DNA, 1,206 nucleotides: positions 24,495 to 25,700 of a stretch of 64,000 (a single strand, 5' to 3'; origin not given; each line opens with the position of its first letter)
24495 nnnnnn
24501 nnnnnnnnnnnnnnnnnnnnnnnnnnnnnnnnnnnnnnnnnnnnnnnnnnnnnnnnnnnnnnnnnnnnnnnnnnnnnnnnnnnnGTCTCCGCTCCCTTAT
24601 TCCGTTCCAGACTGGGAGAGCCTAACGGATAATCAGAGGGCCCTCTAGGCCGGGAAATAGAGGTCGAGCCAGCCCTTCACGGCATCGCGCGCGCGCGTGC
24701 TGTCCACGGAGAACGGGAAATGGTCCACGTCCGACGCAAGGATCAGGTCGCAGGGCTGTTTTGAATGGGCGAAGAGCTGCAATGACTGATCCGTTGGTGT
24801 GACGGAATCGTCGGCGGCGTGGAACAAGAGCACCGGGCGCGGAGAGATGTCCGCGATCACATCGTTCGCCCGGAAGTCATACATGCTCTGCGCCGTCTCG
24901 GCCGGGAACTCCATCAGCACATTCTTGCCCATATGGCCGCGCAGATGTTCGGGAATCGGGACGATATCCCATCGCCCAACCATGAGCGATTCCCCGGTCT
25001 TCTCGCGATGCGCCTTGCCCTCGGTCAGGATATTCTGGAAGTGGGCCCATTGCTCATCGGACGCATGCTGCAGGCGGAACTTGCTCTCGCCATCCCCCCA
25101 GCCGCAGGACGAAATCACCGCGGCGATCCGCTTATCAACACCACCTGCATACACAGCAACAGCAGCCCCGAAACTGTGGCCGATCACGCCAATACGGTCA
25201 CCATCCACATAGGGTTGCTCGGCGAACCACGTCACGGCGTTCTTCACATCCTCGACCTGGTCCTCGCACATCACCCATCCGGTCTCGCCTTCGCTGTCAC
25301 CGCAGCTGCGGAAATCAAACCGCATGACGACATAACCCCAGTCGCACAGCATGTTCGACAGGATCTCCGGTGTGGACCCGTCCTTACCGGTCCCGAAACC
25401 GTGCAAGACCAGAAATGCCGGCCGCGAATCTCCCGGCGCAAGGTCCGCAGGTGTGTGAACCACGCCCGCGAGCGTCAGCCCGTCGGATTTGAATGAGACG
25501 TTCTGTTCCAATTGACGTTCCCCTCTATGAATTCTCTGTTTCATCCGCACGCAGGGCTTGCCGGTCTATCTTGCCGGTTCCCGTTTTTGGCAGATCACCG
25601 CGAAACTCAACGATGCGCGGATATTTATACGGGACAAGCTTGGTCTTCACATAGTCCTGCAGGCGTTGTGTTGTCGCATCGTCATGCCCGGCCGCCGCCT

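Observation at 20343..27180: Unusual cluster coupling 3-hydroxyanthranilate dioxygenase to a class IV aminotransferase, RidA, two hydrolases, a cupin and a benzoate-type aryl-CoA ligase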

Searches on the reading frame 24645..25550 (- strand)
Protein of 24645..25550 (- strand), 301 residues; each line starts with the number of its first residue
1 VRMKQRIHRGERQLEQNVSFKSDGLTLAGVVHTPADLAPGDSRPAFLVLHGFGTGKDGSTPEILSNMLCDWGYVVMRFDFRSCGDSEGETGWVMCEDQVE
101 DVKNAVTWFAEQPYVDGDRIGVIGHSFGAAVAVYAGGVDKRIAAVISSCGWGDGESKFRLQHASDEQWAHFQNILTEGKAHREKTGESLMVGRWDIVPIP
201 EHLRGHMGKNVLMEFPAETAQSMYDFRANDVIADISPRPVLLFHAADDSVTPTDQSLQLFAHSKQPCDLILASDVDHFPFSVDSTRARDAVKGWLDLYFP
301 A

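Call 4: search_protein_families(library=pfam, proteins=[window:24645-25550:-])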
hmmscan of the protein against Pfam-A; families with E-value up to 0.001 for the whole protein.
window:24645-25550:- (301 aa): 11 families
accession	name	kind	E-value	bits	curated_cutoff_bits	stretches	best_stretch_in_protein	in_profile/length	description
PF02129.25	Peptidase_S15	-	1.9e-15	57.7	23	1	23-271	1-255/262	X-Pro dipeptidyl-peptidase (S15 family)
PF00561.26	Abhydrolase_1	-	1e-13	52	25.8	1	44-154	1-103/245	alpha/beta hydrolase fold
PF12697.13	Abhydrolase_6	-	8.2e-13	50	26.3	1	47-281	2-208/217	Alpha/beta hydrolase family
PF12146.15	Hydrolase_4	-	1.5e-12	47.7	27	1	43-265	4-219/239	Serine aminopeptidase, S33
PF00326.27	Peptidase_S9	-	2.5e-09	37.4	22.6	1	95-160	41-107/213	Prolyl oligopeptidase family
PF20434.5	BD-FAE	-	6.9e-08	32.7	26.8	1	64-260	39-212/215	BD-FAE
PF08840.17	BAAT_C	-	3.2e-06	27.8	20.9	1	103-150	7-54/210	BAAT / Acyl-CoA thioester hydrolase C terminal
PF01738.24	DLH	-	1.5e-05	25.1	21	1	97-150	76-129/217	Dienelactone hydrolase family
PF06500.17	FrsA-like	-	3.8e-05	23.1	22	1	22-146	176-294/414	Esterase FrsA-like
PF22244.2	GCE_fung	-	0.00011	22.5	27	1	112-177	99-167/231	Glucuronyl esterase, fungi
PF05448.18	AXE1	-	0.00089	18.5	21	0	101-148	159-206/321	Acetyl xylan esterase (AXE1)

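Call 5: search_protein_families(library=ncbifam, proteins=[window:24645-25550:-])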
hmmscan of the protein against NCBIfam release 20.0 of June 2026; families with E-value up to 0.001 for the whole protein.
window:24645-25550:- (301 aa): 12 families
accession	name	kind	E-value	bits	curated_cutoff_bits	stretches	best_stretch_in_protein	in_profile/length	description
NF047920.1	lactonase_UilS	equivalog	4.8e-28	98.7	400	1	40-278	21-262/285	UilS family quorum-quenching N-acyl-homoserine lactonase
TIGR00976.1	CocE_NonD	subfamily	2e-13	50.2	66.3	1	23-136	5-115/550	CocE/NonD family hydrolase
TIGR03100.1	hydr1_PEP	hypoth_equivalog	9.7e-10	38.2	168.45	1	15-154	2-136/274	hydrolase 1, exosortase A system-associated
NF007857.0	PRK10566.1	equivalog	7.8e-08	32.4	201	0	219-260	168-209/249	esterase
NF053518.1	DipepPtdsDpp5Prph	equivalog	2.1e-06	26.6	900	1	97-159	485-548/655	dipeptidyl-peptidase Dpp5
NF033523.0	lasso_peptidase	equivalog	3.6e-05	22.7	400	1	87-166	463-543/638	Atxe2 family lasso peptide isopeptidase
TIGR03101.1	hydr2_PEP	hypoth_equivalog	7.4e-05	22.4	202.75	1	67-139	51-121/266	hydrolase 2, exosortase A system-associated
NF041096.1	esterase_EstD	equivalog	8.1e-05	21.8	600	1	71-146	194-269/421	esterase EstD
NF003460.0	PRK05077.1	equivalog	9.7e-05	21.3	477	1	26-145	180-293/414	esterase FrsA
NF050058.1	e_dPHAscl_type1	hypoth_equivalog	0.00015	21.3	150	0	97-151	83-138/276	extracellular catalytic domain type 1 short-chain-length polyhydroxyalkanoate depolymerase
NF041902.1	pecacetest_PaeX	equivalog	0.00054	19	550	0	65-136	99-169/318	pectin acetylesterase PaeX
NF011457.0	PRK14875.1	equivalog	0.00064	18.8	307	0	42-153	131-236/372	acetoin dehydrogenase dihydrolipoyllysine-residue acetyltransferase subunit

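Call 23: search_solved_structures(query=window:24645-25511:-, max_evalue=0.00001)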
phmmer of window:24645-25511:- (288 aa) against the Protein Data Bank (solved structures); distinct sequences matched with E-value up to 0.00001: 28.
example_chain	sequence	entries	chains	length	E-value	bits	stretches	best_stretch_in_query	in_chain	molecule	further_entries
7qjm_A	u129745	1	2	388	1.8e-34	122.5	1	3-277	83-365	alpha/beta-hydrolase (202)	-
8b4u_A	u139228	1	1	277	1.6e-23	86.6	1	4-133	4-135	Alpha/beta hydrolase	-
9pjb_A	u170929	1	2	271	3.4e-22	82.2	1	5-133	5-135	MHETase MHT043-5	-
6lzh_A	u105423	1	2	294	2e-17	66.6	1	9-136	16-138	GrgF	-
2hdw_A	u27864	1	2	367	1.4e-13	54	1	9-136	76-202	Hypothetical protein PA2218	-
9w30_A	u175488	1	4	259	2.7e-13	53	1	1-139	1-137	Alpha/beta superfamily hydrolase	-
7z2u_A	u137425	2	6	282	4.9e-13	52.2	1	5-143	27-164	Ferulic acid esterase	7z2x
7z2v_A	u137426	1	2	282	1.3e-12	50.8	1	5-143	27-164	Ferulic acid esterase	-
9wo1_A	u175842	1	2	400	3.7e-12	49.3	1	1-196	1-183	Osmotically inducible protein C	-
7q4h_A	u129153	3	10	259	5.9e-12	48.6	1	2-121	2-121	Hydrolase_4 domain-containing protein | Serine aminopeptidase S33 domain-containing protein | Prolyl oligopeptidase family protein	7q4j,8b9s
9h0z_A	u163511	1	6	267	6.1e-12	48.6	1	5-121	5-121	Serine aminopeptidase S33 domain-containing protein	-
5cml_A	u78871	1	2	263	1e-11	47.8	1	18-132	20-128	OsmC family protein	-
9pir_A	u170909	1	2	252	3.6e-11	46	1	2-120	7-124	Alpha/beta fold hydrolase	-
9pic_A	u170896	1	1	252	4.9e-11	45.6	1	2-120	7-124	Alpha/beta fold hydrolase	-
9pid_A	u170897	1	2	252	5.1e-11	45.5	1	2-120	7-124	Alpha/beta fold hydrolase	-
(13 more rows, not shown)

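Call 62: search_dna_similar(query=window:24645-25511:-, collection=plasmids, mode=protein, max_rows=15)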
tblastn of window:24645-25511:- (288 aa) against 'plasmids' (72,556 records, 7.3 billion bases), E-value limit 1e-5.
Records with a match: 3372; places in all: 3431; records where one place covers at least 80% of the query: 1022.
Best place of each record, by identity: <60% 3372.
By first word of the organism name: Escherichia 1983; Klebsiella 711; Salmonella 239; Shigella 83; Rhizobium 72; Pantoea 52; Sinorhizobium 51; Enterobacter 32; Aeromonas 20; Streptomyces 10; and 59 more.
By predicted mobility (MOB-suite, as given by PLSDB): conjugative 2171; non-mobilizable 958; mobilizable 243.
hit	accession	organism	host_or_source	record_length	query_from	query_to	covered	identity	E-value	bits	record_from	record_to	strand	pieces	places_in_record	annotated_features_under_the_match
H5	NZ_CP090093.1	Rhizobium leguminosarum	Galega,Cell culture,Plant nodule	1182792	1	287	100%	54.2%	4e-95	313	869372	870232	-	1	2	record has no annotation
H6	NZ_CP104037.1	Rhizobium sp. SRDI969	Pisum sativum,Cell culture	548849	1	288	100%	52.9%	2e-92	306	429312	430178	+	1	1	alpha/beta fold hydrolase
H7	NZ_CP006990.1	Rhizobium etli bv. mimosae str. IE4771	Phaseolus vulgaris,whole organism,nodule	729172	1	288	100%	52.9%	4e-92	305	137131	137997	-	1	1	alpha/beta fold hydrolase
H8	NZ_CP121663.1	Rhizobium sp. CB3090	Gliricidia sp.,cell culture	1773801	1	288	100%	52.6%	3e-93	308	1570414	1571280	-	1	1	record has no annotation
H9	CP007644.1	Rhizobium etli bv. phaseoli str. IE4803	Phaseolus vulgaris,whole organism,nodule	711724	1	288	100%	52.6%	2e-91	303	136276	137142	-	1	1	alpha/beta hydrolase family protein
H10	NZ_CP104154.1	Rhizobium sophoriradicis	Phaseolus vulgaris,cell culture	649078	1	288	100%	52.6%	2e-91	302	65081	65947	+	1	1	alpha/beta fold hydrolase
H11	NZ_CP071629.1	Rhizobium leguminosarum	lentil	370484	1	288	100%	52.6%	5e-91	301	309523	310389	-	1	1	alpha/beta fold hydrolase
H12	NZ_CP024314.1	Rhizobium sp. NXC24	Phaseolus vulgaris,cell culture,plant ...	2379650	1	288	100%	52.2%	2e-92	305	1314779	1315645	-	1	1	record has no annotation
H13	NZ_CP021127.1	Rhizobium sp. Kim5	Phaseolus vulgaris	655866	1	288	100%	52.2%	1e-90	300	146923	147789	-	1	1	alpha/beta fold hydrolase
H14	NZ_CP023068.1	Sinorhizobium sojae CCBAU 05684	G.max,nodule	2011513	1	288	100%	51.9%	6e-91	301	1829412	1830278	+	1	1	record has no annotation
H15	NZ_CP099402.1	Rhizobium sp. Pop5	Phaseolus vulgaris,Cell culture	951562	1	288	100%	51.2%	9e-91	301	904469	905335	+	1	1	alpha/beta fold hydrolase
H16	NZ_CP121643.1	Rhizobium sp. CC1099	Onobrychis viciifolia,cell culture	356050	4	265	91%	33.6%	2e-35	142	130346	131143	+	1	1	alpha/beta hydrolase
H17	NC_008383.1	Rhizobium johnstonii 3841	-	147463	4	265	91%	33.2%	2e-34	139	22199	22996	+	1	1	alpha/beta hydrolase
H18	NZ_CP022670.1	Rhizobium leguminosarum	single cell,root nodules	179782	4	265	91%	33.2%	2e-34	139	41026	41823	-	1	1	alpha/beta fold hydrolase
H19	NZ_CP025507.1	Rhizobium leguminosarum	Pisum sativum,pea nodule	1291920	4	265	91%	33.2%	2e-34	139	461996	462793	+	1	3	record has no annotation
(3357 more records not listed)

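Call 63: get_annotated_region(hit=H7, flank=10000)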
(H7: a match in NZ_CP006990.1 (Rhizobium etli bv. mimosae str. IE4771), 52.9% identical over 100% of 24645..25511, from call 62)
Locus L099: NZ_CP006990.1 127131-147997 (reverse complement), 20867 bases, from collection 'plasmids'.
description: Rhizobium etli bv. mimosae str. IE4771 plasmid pRetIE4771d, complete sequence
organism: Rhizobium etli bv. mimosae str. IE4771 (NCBI taxid 1432050)
taxonomy: Bacteria; Pseudomonadota; Alphaproteobacteria; Hyphomicrobiales; Rhizobiaceae; Rhizobium; Rhizobium etli; Rhizobium etli bv. mimosae str. IE4771
host: -; source: Phaseolus vulgaris,whole organism,nodule; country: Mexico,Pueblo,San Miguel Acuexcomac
typing (MOB-suite, as given by PLSDB): non-mobilizable
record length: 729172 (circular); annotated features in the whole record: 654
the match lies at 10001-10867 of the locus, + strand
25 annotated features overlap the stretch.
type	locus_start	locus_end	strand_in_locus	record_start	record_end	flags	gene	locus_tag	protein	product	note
CDS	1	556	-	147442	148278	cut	-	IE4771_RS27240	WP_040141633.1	hypothetical protein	-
CDS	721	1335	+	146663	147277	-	-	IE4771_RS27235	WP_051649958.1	NAD(P)H-dependent oxidoreductase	-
CDS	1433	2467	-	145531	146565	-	-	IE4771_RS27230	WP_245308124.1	FAD-dependent oxidoreductase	-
CDS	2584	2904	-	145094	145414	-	-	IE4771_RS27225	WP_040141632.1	2Fe-2S iron-sulfur cluster-binding protein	-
CDS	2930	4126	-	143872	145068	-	-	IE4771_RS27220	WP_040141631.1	cytochrome P450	-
CDS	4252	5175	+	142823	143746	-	-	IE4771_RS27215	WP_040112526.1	LysR family transcriptional regulator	-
CDS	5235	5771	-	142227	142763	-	-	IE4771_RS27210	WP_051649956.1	cupin domain-containing protein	-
CDS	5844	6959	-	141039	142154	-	-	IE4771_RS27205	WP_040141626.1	alcohol dehydrogenase catalytic domain-containing protein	-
CDS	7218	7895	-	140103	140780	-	-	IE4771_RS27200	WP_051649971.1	FCD domain-containing protein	-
CDS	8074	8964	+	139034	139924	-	-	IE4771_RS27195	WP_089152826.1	fumarylacetoacetate hydrolase family protein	-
CDS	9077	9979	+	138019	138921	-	-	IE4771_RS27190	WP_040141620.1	VOC family protein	-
CDS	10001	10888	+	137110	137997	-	-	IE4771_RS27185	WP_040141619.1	alpha/beta fold hydrolase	-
CDS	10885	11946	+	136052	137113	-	-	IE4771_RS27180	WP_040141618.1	Ldh family oxidoreductase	-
CDS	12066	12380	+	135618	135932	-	-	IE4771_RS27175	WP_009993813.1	metalloregulator ArsR/SmtB family transcription factor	GO:0006355 - regulation of DNA-templated transcription [Evidence IEA]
CDS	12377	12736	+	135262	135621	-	-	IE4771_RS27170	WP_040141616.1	SRPBCC domain-containing protein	-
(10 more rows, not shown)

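Call 64: get_annotated_region(hit=H6, flank=10000)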
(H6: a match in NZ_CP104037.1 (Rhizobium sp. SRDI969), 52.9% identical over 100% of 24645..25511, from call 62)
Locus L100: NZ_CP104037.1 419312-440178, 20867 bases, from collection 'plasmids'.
description: Rhizobium sp. SRDI969 plasmid pSRDI969_2, complete sequence
organism: Rhizobium sp. SRDI969 (NCBI taxid 3138252)
taxonomy: Bacteria; Pseudomonadota; Alphaproteobacteria; Hyphomicrobiales; Rhizobiaceae; Rhizobium; Rhizobium sp. SRDI969
host: -; source: Pisum sativum,Cell culture; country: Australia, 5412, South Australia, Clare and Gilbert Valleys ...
typing (MOB-suite, as given by PLSDB): non-mobilizable; replicon rep_cluster_512
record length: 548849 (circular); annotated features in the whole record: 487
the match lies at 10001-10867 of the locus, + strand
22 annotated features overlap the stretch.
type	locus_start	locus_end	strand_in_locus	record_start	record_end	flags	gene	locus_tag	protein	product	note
CDS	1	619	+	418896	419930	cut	gtdA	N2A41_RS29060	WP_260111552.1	gentisate 1,2-dioxygenase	-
CDS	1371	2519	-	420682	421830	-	-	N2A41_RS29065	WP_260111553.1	FAD-dependent oxidoreductase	-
CDS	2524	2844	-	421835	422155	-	-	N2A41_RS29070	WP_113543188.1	2Fe-2S iron-sulfur cluster-binding protein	-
CDS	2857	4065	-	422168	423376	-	-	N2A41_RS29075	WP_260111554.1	cytochrome P450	-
CDS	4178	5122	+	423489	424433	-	-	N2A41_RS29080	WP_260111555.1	LysR family transcriptional regulator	-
CDS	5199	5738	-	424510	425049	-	-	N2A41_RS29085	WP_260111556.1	cupin domain-containing protein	-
CDS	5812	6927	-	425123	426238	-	-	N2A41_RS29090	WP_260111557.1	alcohol dehydrogenase catalytic domain-containing protein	-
CDS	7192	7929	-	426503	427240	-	-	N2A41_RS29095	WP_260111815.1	FCD domain-containing protein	-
CDS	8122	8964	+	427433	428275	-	-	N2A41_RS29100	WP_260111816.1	fumarylacetoacetate hydrolase family protein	-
CDS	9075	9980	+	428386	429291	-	-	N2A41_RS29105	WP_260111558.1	VOC family protein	-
CDS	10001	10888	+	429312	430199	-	-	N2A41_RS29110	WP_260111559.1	alpha/beta fold hydrolase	-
CDS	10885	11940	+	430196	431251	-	-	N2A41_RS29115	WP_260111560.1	Ldh family oxidoreductase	-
CDS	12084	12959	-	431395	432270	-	-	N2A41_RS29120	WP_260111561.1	LysR family transcriptional regulator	-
CDS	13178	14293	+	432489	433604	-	-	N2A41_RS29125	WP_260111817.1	acyl-CoA dehydrogenase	-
CDS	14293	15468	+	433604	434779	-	-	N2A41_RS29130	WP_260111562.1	CaiB/BaiF CoA-transferase family protein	-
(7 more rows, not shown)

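Call 93: find_related_loci(query=A2, collection=metagenome_contigs, flank=9000)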
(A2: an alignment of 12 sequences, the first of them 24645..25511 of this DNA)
Query A2 (288 aa) in metagenome_contigs; peptide patterns used: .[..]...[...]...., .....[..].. (x = any residue, [..] = any of these).
184 stretches matched a pattern; 115 encode a relative of the query (tblastn E <= 1e-3); the best 80 are kept; 80 distinct loci.
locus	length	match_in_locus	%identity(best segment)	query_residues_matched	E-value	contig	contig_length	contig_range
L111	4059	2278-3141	100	1-288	0e+0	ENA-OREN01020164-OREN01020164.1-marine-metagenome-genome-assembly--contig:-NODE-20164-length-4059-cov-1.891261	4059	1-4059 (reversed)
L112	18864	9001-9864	97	1-288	0e+0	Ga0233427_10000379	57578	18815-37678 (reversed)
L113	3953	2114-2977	97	1-288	0e+0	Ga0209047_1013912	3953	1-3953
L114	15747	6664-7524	95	1-287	0e+0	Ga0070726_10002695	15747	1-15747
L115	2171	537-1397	95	1-287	0e+0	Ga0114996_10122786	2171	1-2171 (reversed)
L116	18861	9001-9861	94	1-287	0e+0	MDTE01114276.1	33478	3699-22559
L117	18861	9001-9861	93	1-287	0e+0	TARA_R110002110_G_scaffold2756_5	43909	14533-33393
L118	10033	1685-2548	91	1-288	0e+0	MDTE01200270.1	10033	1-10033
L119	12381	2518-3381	85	1-288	9e-171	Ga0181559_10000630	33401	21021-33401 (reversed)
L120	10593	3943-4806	85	1-288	9e-171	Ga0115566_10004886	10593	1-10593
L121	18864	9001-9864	85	1-288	2e-170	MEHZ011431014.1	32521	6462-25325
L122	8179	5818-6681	85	1-288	3e-169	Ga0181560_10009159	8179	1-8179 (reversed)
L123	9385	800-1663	85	1-288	4e-169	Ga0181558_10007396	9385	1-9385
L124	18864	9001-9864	84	1-288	7e-169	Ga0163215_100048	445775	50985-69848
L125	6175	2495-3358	83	1-288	4e-169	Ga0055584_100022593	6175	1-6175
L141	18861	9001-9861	64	1-287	2e-132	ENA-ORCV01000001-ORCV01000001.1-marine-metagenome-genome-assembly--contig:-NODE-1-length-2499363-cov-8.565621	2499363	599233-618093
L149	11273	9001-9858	61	1-287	6e-117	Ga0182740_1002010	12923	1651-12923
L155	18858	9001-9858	57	2-287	8e-109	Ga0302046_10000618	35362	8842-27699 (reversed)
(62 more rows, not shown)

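Call 97: search_protein_families(library=pfam, proteins=[L141:6401-7645:-, L141:8152-8904:+, L141:9876-10991:-, L141:11063-11962:+, L141:12671-14038:+, L141:14072-15556:+, L149:6374-7492:-, L149:10041-11096:+, L155:9908-10834:+, L155:5249-6289:-], max_evalue=0.00001)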
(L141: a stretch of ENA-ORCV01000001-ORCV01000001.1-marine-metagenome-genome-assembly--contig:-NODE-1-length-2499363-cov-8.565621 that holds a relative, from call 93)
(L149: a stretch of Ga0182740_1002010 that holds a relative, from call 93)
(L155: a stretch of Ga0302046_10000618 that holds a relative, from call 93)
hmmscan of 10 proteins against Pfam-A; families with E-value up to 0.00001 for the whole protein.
L141:6401-7645:- (414 aa): 1 family
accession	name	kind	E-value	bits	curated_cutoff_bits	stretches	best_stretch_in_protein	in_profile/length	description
PF02518.31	HATPase_c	-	4.3e-19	69.4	26.4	1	296-413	5-109/111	Histidine kinase-, DNA gyrase B-, and HSP90-like ATPase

L141:8152-8904:+ (250 aa): 2 families
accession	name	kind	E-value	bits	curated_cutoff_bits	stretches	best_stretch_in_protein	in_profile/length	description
PF00072.30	Response_reg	-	1.9e-29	102.5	30.2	1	19-127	2-111/111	Response regulator receiver domain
PF00486.34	Trans_reg_C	-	1.7e-25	89.3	26.2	1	167-243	1-77/77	Transcriptional regulatory protein, C terminal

L141:9876-10991:- (371 aa): 1 family
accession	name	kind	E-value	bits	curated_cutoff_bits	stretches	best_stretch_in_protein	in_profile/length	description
PF02615.19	Ldh_2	-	1e-98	331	38.8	1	36-357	3-332/333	Malate/L-lactate dehydrogenase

L141:11063-11962:+ (299 aa): 0 families

L141:12671-14038:+ (455 aa): 1 family
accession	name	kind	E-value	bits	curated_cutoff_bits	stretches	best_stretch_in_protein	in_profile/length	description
PF00296.26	Bac_luciferase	-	1.3e-50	173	27.9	1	22-384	7-306/314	Luciferase-like monooxygenase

L141:14072-15556:+ (494 aa): 1 family
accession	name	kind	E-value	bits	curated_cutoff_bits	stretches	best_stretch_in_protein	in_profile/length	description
PF19364.4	DUF5940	-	8.7e-56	188.6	27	1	357-492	1-136/166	Family of unknown function (DUF5940)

L149:6374-7492:- (372 aa): 2 families
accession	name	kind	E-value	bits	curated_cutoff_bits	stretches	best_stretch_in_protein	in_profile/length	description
PF19112.6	VanA_C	-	2.3e-45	155.6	23.5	1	164-358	1-192/193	Vanillate O-demethylase oxygenase C-terminal domain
PF00355.32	Rieske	-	5e-20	71.7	20.3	1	29-119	2-87/88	Rieske [2Fe-2S] domain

L149:10041-11096:+ (351 aa): 0 families

L155:9908-10834:+ (308 aa): 2 families
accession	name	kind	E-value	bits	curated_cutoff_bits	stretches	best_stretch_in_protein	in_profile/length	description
PF09084.16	NMT1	-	6.7e-10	39.7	20.5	1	19-226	7-211/216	NMT1/THI5 like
PF13379.11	NMT1_2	-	3.7e-08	33.9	24.7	1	17-236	19-250/252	NMT1-like family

L155:5249-6289:- (346 aa): 1 family
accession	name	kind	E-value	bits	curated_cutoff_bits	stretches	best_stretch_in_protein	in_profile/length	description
PF01370.27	Epimerase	-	2.4e-10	40.7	20.9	1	41-204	1-169/240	NAD dependent epimerase/dehydratase family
